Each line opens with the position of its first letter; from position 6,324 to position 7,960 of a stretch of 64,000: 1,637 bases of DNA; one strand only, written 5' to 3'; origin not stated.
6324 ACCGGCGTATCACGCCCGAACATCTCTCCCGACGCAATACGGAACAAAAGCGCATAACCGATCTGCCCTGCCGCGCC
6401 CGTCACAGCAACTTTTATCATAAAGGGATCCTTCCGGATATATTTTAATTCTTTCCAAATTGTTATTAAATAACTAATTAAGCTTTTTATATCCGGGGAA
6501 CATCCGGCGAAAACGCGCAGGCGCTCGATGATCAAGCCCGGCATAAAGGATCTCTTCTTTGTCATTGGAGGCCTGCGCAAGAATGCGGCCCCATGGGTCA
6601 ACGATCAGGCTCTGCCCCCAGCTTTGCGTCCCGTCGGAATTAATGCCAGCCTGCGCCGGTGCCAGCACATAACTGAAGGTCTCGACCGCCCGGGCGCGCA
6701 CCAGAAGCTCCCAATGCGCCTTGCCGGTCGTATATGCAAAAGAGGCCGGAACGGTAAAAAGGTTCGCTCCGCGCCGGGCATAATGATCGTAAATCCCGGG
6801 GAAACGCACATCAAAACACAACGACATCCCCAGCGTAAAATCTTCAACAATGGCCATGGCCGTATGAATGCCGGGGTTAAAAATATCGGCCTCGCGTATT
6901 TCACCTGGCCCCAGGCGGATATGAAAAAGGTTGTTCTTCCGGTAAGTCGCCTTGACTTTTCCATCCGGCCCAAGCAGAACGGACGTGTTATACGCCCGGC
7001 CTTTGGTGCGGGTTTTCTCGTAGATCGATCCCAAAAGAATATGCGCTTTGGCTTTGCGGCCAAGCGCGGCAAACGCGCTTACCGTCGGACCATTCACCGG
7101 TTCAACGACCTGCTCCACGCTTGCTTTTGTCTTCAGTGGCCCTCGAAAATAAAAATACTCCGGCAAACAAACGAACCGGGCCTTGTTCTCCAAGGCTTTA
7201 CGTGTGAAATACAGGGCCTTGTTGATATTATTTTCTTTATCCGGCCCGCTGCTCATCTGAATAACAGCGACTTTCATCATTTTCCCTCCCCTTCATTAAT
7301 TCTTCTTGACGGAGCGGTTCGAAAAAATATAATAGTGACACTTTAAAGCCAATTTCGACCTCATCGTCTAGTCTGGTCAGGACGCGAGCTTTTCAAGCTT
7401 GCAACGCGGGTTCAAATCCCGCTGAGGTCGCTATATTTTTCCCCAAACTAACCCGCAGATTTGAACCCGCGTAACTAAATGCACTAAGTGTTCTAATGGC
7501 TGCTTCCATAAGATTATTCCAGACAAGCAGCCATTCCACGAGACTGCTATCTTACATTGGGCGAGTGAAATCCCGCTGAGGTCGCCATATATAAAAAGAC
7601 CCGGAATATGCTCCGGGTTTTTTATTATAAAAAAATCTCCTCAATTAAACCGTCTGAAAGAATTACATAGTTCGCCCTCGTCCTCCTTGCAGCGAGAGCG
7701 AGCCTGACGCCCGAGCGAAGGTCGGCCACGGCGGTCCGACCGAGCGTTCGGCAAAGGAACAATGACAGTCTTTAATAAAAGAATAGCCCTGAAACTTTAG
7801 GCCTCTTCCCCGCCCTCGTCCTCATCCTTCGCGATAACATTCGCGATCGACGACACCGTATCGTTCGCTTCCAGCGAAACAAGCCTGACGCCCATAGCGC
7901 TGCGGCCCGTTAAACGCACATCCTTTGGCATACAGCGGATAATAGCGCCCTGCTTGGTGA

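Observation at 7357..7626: tRNA-Glu followed by a 155-bp insert ending in an 18-nt perfect duplicate of the tRNA 3' end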

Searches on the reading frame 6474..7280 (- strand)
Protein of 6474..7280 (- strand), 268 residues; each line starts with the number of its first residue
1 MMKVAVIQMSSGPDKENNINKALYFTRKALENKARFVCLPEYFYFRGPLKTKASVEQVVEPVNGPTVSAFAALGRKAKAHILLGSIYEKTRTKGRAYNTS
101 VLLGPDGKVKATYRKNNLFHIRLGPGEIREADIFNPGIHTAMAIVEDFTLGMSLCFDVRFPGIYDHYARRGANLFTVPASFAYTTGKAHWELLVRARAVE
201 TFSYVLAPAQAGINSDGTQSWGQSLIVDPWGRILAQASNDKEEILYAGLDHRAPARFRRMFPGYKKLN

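Call 14: find_encoding_contigs(protein=window:6474-7280:-, flank=3000, max_places=10)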
Protein window:6474-7280:- (268 aa): 5 contigs read that carry it; 5 places shown.
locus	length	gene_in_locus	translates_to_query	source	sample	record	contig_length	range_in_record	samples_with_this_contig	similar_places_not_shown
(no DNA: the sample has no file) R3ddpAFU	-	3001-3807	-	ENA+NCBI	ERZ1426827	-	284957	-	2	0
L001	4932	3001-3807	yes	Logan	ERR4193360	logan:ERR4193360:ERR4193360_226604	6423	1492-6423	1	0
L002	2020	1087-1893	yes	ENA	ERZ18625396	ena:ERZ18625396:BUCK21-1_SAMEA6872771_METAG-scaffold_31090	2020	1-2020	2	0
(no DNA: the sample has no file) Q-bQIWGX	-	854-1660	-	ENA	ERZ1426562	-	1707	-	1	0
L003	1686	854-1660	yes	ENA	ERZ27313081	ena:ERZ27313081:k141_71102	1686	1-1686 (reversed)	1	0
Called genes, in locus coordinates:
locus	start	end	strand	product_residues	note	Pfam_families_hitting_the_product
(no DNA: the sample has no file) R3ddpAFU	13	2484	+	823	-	PF00521:DNA_topoisoIV, PF03989:DNA_gyraseA_C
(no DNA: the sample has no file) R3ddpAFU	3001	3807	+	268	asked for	PF00795:CN_hydrolase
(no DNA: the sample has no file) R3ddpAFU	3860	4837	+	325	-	PF00056:Ldh_1_N, PF02866:Ldh_1_C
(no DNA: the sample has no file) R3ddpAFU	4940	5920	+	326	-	PF13145:Rotamase_2, PF00639:Rotamase, PF13616:Rotamase_3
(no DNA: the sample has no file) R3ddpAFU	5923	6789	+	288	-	PF16976:RcpC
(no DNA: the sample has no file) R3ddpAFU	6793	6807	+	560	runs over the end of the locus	PF13629:T2SS-T3SS_pil_N, PF00263:Secretin, PF03544:TonB_C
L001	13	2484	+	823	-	PF00521:DNA_topoisoIV, PF03989:DNA_gyraseA_C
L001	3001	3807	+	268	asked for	PF00795:CN_hydrolase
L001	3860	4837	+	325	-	PF00056:Ldh_1_N, PF02866:Ldh_1_C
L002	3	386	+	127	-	?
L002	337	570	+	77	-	-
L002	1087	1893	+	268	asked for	PF00795:CN_hydrolase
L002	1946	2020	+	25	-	?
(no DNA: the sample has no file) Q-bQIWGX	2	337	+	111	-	?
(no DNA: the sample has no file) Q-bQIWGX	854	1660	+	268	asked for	PF00795:CN_hydrolase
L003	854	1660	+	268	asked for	PF00795:CN_hydrolase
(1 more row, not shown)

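Call 15: find_homologous_proteins(query=window:6474-7280:-, max_evalue=1e-30)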
Query window:6474-7280:- (268 aa): 4868 proteins with E <= 1e-30 among 6330 candidates; the best 120 are listed.
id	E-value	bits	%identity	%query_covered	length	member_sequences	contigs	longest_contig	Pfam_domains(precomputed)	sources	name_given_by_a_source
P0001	1.2e-177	607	100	100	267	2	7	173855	PF00795.28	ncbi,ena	-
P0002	6.7e-134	463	76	100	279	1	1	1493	PF00795.28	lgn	-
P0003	4.3e-129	448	74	100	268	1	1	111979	PF00795.28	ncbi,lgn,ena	ncbi:MAG: nitrilase-related carbon-nitrogen hydrolase [Candidatus Omnitrophota bacterium]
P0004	2.9e-116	405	67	99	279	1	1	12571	PF00795.28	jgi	-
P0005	7.9e-114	397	66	100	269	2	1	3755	PF00795.28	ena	-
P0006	2.8e-113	396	69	97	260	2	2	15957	PF00795.28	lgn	-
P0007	4.9e-109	382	63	100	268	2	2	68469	PF00795.28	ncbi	-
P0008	1.7e-96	341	56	100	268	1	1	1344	PF00795.28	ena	-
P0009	4.2e-96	339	57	100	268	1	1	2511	PF00795.28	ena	-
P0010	4.7e-96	339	57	100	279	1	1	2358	PF00795.28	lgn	-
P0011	1.7e-93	331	55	99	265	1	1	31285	PF00795.28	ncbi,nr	ncbi:MAG: carbon-nitrogen hydrolase family protein [Candidatus Omnitrophica bacterium]|nr:carbon-nit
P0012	4.3e-93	330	54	99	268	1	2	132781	PF00795.28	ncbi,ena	-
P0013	2.3e-92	327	57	99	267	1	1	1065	PF00795.28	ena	-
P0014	2.4e-92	327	55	99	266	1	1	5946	PF00795.28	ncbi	-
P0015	1.7e-91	324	55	99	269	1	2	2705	PF00795.28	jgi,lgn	jgi:predicted amidohydrolase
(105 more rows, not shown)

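Call 17: find_encoding_contigs(protein=P0003, flank=4000, max_places=3)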
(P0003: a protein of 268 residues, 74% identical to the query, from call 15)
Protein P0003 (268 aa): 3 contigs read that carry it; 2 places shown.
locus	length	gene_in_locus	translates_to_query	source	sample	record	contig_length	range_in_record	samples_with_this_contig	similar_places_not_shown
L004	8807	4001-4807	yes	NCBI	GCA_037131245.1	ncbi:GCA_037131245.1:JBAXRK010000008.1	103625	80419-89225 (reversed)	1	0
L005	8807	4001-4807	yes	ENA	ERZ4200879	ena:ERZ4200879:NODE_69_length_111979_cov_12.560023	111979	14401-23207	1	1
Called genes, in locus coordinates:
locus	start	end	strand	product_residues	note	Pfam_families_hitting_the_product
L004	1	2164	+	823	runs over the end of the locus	PF00521:DNA_topoisoIV, PF03989:DNA_gyraseA_C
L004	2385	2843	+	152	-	PF07963:N_methyl (faint)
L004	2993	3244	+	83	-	PF04014:MazE_antitoxin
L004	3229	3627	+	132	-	PF01850:PIN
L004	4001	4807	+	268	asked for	PF00795:CN_hydrolase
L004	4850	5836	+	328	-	PF00056:Ldh_1_N, PF02866:Ldh_1_C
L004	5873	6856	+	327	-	PF13145:Rotamase_2, PF00639:Rotamase, PF13616:Rotamase_3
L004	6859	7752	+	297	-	PF16976:RcpC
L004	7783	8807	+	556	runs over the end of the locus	PF13629:T2SS-T3SS_pil_N, PF00263:Secretin, PF03544:TonB_C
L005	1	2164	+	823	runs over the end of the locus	PF00521:DNA_topoisoIV, PF03989:DNA_gyraseA_C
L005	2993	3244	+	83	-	PF04014:MazE_antitoxin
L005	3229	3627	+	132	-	PF01850:PIN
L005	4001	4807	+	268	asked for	PF00795:CN_hydrolase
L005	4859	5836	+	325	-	PF00056:Ldh_1_N, PF02866:Ldh_1_C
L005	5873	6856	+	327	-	PF13145:Rotamase_2, PF00639:Rotamase, PF13616:Rotamase_3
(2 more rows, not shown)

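Call 18: find_encoding_contigs(protein=P0007, flank=4000, max_places=3)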
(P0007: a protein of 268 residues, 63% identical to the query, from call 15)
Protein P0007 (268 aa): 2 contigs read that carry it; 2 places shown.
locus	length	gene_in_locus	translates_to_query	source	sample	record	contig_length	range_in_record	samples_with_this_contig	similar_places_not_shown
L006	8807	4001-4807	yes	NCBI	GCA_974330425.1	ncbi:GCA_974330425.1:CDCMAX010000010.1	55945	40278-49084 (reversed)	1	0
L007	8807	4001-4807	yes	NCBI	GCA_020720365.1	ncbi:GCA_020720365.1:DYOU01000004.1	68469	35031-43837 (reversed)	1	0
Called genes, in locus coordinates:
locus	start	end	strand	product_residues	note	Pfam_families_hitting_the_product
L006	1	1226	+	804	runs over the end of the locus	PF02518:HATPase_c, PF00204:DNA_gyraseB, PF01751:Toprim, PF00986:DNA_gyraseB_C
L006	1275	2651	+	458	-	PF00521:DNA_topoisoIV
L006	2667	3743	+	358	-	PF03989:DNA_gyraseA_C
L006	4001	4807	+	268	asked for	PF00795:CN_hydrolase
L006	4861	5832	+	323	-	PF00056:Ldh_1_N, PF02866:Ldh_1_C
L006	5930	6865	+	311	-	PF13145:Rotamase_2, PF00639:Rotamase, PF13616:Rotamase_3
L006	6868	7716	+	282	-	PF16976:RcpC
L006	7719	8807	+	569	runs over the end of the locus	PF13629:T2SS-T3SS_pil_N, PF00263:Secretin, PF03544:TonB_C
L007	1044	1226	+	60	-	PF00986:DNA_gyraseB_C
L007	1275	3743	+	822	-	PF00521:DNA_topoisoIV, PF03989:DNA_gyraseA_C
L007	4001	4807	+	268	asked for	PF00795:CN_hydrolase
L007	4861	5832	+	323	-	PF00056:Ldh_1_N, PF02866:Ldh_1_C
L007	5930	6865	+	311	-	PF13145:Rotamase_2, PF00639:Rotamase, PF13616:Rotamase_3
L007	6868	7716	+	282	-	PF16976:RcpC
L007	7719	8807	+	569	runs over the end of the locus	PF13629:T2SS-T3SS_pil_N, PF00263:Secretin, PF03544:TonB_C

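Call 22: find_encoding_contigs(protein=P0006, flank=4000, max_places=3)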
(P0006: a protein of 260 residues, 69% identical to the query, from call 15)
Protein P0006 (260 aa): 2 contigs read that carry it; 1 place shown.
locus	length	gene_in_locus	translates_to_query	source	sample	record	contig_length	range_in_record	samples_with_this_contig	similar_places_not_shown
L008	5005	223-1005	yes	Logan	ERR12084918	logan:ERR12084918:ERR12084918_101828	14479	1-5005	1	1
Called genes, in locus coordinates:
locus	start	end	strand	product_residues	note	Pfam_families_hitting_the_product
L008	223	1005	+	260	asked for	PF00795:CN_hydrolase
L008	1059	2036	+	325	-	PF00056:Ldh_1_N, PF02866:Ldh_1_C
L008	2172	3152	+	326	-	PF13624:SurA_N_3 (weak), PF13145:Rotamase_2, PF00639:Rotamase, PF13616:Rotamase_3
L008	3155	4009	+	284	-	PF16976:RcpC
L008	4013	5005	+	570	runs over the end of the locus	PF13629:T2SS-T3SS_pil_N, PF00263:Secretin, PF03544:TonB_C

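Call 23: find_encoding_contigs(protein=P0004, flank=4000, max_places=3)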
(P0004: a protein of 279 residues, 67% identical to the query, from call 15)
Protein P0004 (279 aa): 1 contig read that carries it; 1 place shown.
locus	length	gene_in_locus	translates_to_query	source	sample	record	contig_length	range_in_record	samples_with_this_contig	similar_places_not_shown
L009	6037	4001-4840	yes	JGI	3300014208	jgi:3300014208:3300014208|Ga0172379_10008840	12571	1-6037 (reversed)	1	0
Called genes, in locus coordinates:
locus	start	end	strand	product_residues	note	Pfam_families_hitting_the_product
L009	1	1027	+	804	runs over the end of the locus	PF02518:HATPase_c, PF00204:DNA_gyraseB, PF01751:Toprim, PF00986:DNA_gyraseB_C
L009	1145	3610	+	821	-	PF00521:DNA_topoisoIV, PF03989:DNA_gyraseA_C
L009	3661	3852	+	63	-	-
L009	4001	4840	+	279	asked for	PF00795:CN_hydrolase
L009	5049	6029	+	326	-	PF00056:Ldh_1_N, PF02866:Ldh_1_C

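Call 24: find_encoding_contigs(protein=P0005, flank=4000, max_places=3)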
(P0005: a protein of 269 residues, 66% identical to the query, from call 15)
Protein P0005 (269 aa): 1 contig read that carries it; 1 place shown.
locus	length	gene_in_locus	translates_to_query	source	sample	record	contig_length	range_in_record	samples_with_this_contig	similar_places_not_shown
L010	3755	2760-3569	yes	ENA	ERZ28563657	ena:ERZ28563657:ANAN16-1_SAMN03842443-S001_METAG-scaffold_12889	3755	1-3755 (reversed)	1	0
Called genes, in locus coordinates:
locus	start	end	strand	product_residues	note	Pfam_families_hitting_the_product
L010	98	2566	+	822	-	PF00521:DNA_topoisoIV, PF03989:DNA_gyraseA_C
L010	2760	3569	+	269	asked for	PF00795:CN_hydrolase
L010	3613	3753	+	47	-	?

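Call 31: find_encoding_contigs(protein=P0002, flank=4000, max_places=3)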
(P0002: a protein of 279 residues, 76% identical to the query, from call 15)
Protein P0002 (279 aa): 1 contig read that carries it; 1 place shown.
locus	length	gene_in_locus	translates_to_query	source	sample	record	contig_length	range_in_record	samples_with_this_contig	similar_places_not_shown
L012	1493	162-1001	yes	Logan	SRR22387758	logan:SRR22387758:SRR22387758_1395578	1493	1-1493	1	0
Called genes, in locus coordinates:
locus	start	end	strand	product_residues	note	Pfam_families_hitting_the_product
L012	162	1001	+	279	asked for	PF00795:CN_hydrolase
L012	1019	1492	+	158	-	?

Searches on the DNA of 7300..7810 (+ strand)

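Call 10: search_rna_families(source=window, start=7300, end=7700, threshold=evalue, max_evalue=10, show_alignments=3)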
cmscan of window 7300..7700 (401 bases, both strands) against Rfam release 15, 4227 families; matches with E-value up to 10: 24.
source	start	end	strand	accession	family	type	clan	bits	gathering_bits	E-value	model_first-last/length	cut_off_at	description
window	7357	7430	+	RF00005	tRNA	Gene; tRNA;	CL00001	63.2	29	1.5e-13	1-71/71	no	tRNA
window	7588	7664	-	RF02064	STnc370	Gene; sRNA;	-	24.7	54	0.44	1-71/71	no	Enterobacterial sRNA STnc370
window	7357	7431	-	RF04354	Plastid-ycf2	Cis-reg;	-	22.4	65.7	0.027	1-75/75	no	Plastid-ycf2 5UTR RNA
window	7592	7648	-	RF02891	AgrB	Gene; antisense;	-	21.4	40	0.26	1-84/84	no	ArsR-gov region gene B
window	7473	7630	+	RF02053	STnc430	Gene; sRNA;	-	19.9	47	0.86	1-162/162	no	Enterobacterial sRNA STnc430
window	7400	7477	-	RF01011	mir-605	Gene; miRNA;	-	19.7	98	0.28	1-82/82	no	mir-605 microRNA precursor family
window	7591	7648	+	RF02900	AaHKsRNA82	Gene; sRNA;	-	19.5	51.4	1.9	1-81/81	no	Aggregatibacter sRNA 82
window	7592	7636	+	RF02433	SpF36_sRNA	Gene; sRNA;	-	19.4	48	3.9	1-51/51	no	Streptococcus sRNA SpF36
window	7560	7636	+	RF01730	Termite-leu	Cis-reg;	-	19.1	51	0.11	1-78/78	no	Termite-leu RNA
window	7357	7429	+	RF01684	mascRNA-menRNA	Gene;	-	18.9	42.5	0.26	1-56/56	no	MALAT1-associated small cytoplasmic RNA/MEN beta RNA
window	7590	7675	-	RF02449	ncr1015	Gene; sRNA;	-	18.3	60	4.7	1-121/121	no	Bacillus sRNA ncr1015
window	7589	7623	+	RF02449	ncr1015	Gene; sRNA;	-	18.3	60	4.8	80-117/121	no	Bacillus sRNA ncr1015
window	7399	7433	-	RF02338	GlsR16_miR3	Gene; snRNA; snoRNA; CD-box;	-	18.1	100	0.18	18-53/77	no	Giardia snoRNA GlsR16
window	7537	7624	+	RF00512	Leu_leader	Cis-reg; leader;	-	18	50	0.28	1-148/148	no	Leucine operon leader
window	7592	7641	-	RF00116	C0465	Gene; sRNA;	-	18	40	0.97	1-78/78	no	C0465 RNA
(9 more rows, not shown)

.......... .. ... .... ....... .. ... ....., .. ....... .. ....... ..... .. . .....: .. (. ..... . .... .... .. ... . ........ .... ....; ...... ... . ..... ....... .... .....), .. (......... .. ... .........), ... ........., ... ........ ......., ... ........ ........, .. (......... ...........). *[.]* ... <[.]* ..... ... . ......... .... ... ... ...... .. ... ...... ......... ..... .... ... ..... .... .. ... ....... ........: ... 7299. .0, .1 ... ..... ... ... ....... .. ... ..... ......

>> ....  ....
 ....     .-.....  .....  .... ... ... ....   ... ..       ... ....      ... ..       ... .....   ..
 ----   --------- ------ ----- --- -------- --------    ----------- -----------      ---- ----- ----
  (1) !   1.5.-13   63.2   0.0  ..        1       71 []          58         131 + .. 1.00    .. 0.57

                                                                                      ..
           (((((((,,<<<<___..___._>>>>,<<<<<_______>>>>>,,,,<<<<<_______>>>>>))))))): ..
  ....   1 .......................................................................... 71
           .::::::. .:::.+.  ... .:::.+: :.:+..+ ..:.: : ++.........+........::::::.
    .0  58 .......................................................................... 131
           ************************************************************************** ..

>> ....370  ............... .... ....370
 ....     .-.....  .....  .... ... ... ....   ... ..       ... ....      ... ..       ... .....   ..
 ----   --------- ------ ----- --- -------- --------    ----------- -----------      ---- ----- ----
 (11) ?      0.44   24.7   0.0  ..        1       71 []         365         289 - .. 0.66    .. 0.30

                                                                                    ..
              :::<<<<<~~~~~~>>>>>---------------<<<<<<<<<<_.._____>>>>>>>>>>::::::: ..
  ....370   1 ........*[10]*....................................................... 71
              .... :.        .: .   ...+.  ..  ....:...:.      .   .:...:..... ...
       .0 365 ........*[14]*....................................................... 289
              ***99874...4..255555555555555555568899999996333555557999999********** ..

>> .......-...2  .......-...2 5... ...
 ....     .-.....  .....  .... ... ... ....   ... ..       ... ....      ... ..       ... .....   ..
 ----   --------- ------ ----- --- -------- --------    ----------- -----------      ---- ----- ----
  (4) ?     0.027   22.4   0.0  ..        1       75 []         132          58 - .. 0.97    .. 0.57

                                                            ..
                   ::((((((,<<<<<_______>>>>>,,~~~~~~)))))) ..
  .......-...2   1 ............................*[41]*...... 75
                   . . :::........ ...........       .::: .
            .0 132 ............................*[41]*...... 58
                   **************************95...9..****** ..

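Call 78: search_dna_similar(query=window:7458-7570:+, collection=phages, mode=distant, max_evalue=1, max_rows=10)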
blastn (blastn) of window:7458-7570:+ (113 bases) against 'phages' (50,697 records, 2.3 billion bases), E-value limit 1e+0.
No match.

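Call 79: search_dna_similar(query=window:7458-7570:+, collection=plasmids, mode=distant, max_evalue=1, max_rows=10)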
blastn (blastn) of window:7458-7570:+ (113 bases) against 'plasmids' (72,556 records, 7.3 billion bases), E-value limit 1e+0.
No match.
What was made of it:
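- Tried and rejected: blastn of the core found nothing in 50,697 phage and 72,556 plasmid records (calls 78, 79).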

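Call 85: search_rna_families(source=window, start=7620, end=7810, threshold=evalue, max_evalue=1, show_alignments=1)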
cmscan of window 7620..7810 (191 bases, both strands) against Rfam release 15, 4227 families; matches with E-value up to 1: 0.
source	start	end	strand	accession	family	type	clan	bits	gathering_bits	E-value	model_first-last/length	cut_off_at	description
